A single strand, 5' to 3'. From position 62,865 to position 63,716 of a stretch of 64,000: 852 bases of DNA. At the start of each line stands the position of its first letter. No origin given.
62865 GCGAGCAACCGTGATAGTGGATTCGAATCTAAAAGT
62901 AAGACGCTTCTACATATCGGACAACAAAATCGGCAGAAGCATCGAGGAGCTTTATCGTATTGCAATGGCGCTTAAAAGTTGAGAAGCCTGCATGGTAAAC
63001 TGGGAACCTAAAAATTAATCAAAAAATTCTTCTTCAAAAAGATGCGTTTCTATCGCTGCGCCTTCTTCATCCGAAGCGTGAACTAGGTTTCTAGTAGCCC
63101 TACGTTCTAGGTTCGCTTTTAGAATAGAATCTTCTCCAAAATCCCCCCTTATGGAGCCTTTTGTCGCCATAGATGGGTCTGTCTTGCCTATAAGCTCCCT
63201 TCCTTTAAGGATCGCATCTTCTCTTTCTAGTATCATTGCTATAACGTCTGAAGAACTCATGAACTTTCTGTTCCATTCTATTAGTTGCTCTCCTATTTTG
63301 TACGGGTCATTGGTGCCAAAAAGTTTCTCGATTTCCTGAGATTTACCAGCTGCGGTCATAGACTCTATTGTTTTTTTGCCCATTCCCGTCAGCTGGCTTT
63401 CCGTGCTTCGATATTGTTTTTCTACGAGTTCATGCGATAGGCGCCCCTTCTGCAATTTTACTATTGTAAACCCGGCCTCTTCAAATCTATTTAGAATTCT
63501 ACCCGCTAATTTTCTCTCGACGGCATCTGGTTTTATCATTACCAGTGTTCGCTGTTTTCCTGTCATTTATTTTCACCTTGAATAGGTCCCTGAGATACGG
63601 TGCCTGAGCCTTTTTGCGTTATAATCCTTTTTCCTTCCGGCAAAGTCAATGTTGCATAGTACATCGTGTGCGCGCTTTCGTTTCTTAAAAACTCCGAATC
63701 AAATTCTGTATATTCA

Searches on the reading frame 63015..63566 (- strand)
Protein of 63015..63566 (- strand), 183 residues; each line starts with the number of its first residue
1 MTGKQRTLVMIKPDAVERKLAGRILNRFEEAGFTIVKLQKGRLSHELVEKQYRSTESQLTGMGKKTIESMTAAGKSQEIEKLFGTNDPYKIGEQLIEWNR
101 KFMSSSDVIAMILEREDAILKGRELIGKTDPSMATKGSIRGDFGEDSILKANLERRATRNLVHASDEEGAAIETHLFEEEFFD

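Call 61: search_protein_families(library=pfam, proteins=[window:63015-63566:-], max_evalue=0.001)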
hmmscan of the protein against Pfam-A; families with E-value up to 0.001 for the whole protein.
window:63015-63566:- (183 aa): 1 family
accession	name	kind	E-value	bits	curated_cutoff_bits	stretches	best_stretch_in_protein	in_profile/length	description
PF00334.24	NDK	-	9.1e-33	113.4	27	2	100-177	61-129/135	Nucleoside diphosphate kinase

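Call 70: find_encoding_contigs(protein=window:63015-63566:-, flank=10000, max_places=1)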
Protein window:63015-63566:- (183 aa): no gene with exactly this product is on record in the collection.
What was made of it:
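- Tried and rejected: The look-up beyond the other end failed (call 70).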
